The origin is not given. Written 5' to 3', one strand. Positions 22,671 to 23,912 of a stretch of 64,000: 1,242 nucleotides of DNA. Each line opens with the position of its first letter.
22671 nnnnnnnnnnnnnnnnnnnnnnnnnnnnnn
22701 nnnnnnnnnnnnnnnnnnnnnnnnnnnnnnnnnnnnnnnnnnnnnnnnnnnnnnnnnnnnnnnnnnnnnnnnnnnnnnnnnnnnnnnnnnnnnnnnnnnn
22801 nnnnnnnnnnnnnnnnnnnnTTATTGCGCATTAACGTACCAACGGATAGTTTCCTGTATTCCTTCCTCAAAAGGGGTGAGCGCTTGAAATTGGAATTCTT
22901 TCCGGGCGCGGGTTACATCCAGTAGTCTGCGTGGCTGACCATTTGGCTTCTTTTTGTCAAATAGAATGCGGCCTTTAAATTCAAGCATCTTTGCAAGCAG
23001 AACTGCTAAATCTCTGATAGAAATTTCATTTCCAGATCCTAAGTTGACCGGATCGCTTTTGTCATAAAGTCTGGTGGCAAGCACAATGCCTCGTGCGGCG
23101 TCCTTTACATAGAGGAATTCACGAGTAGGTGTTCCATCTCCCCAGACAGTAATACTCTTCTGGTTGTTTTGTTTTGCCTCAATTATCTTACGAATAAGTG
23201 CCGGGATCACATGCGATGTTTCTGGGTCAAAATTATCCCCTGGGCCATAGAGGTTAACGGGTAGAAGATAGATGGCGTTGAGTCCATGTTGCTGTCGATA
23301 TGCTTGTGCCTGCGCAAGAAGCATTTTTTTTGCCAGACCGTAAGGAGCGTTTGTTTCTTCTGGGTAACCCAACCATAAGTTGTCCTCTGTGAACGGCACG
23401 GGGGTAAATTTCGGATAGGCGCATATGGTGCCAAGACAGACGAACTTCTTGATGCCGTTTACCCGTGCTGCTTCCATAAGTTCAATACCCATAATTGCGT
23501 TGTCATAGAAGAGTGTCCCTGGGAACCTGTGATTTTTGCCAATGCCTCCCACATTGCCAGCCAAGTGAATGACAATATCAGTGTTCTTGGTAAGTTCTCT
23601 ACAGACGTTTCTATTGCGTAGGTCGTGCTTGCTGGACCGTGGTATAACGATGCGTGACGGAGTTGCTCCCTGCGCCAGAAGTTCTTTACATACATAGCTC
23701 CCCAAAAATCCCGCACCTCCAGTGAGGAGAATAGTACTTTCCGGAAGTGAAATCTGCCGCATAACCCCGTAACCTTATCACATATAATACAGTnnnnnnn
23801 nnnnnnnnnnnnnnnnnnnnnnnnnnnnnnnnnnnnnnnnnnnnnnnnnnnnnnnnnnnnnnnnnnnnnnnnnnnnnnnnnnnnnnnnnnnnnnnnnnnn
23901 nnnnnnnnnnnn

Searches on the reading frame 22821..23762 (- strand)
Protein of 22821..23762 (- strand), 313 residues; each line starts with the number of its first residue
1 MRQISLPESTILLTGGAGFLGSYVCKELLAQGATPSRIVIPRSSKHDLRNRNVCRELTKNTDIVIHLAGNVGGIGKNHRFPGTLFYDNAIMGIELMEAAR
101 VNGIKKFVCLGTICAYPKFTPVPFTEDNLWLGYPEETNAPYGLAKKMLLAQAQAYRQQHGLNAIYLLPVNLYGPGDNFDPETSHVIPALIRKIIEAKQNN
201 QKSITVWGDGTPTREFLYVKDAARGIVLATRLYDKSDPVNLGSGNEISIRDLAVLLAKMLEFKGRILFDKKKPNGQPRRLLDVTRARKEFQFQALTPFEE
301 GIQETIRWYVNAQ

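Call 6: search_protein_families(library=pfam, proteins=[window:22821-23762:-], max_evalue=0.001)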
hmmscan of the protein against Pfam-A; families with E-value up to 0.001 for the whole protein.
window:22821-23762:- (313 aa): 6 families
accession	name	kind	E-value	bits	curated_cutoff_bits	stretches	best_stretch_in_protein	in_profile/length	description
PF01370.27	Epimerase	-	6.4e-56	189.9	20.9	1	11-242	1-240/240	NAD dependent epimerase/dehydratase family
PF16363.11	GDP_Man_Dehyd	-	3.7e-27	96.1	27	1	12-305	1-332/332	GDP-mannose 4,6 dehydratase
PF01073.25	3Beta_HSD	-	1.9e-09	37.4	22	1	13-236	2-235/280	3-beta hydroxysteroid dehydrogenase/isomerase family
PF02719.21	Polysacc_synt_2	-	3.4e-06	26.9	20.2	0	11-48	1-36/293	Polysaccharide biosynthesis protein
PF13460.12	NAD_binding_10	-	4.6e-05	23.8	27.2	1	15-122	1-109/184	NAD(P)H-binding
PF07993.18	NAD_binding_4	-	0.00023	20.8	20.1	0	13-39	1-27/258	Male sterility protein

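Call 10: search_protein_families(library=ncbifam, proteins=[window:22821-23762:-], max_evalue=0.001)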
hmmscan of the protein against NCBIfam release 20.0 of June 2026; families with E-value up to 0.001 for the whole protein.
window:22821-23762:- (313 aa): 19 families
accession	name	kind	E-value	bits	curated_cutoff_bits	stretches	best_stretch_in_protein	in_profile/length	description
NF047922.1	GDPFucSynFcl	equivalog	1.1e-82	278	500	1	10-312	4-304/308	GDP-L-fucose synthase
TIGR04180.1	EDH_00030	hypoth_equivalog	6.5e-26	91.1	475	1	46-272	56-268/297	NAD-dependent 4,6-dehydratase LegB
TIGR01179.1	galE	equivalog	5e-25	88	262.3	1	11-311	2-327/332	UDP-glucose 4-epimerase GalE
TIGR01181.1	dTDP_gluc_dehyt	equivalog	1.8e-23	83.2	365.1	1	46-311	57-313/321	dTDP-glucose 4,6-dehydratase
NF007956.0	PRK10675.1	subfamily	1.6e-15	57.1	394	1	11-309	3-329/338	UDP-glucose 4-epimerase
NF007490.0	PRK10084.1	subfamily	1.5e-14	53.8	649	1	138-312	164-337/361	dTDP-glucose 4,6-dehydratase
TIGR02197.1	heptose_epim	equivalog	1e-13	51.1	274.6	1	11-311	1-315/316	ADP-glyceromanno-heptose 6-epimerase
NF011728.1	PRK15181.1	equivalog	2.5e-12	46.5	760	1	46-311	76-339/348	Vi polysaccharide biosynthesis UDP-N-acetylglucosaminuronic acid C-4 epimerase TviC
NF042422.1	oxyalk_red_OleD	equivalog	2.9e-12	46.6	580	1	11-224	3-209/329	2-alkyl-3-oxoalkanoate reductase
NF007582.0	PRK10217.1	equivalog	2.3e-11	43.4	698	1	110-311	129-333/355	dTDP-glucose 4,6-dehydratase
NF042423.1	oxyalk_red_Shew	equivalog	5.9e-08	32.1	580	1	7-261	7-251/331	2-alkyl-3-oxoalkanoate reductase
TIGR02622.1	CDP_4_6_dhtase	equivalog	2e-07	30.5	278.45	1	47-311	62-332/352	CDP-glucose 4,6-dehydratase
TIGR03466.1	HpnA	hypoth_equivalog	3.2e-07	29.5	367.65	1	10-186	2-185/327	hopanoid-associated sugar epimerase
NF052578.1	StrlDmthSdmBMthl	equivalog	1.3e-05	25.1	600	1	10-180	2-177/328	sterol demethylase protein SdmB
TIGR01777.1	yfcH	hypoth_equivalog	1.3e-05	25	207.35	1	11-70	1-67/292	TIGR01777 family oxidoreductase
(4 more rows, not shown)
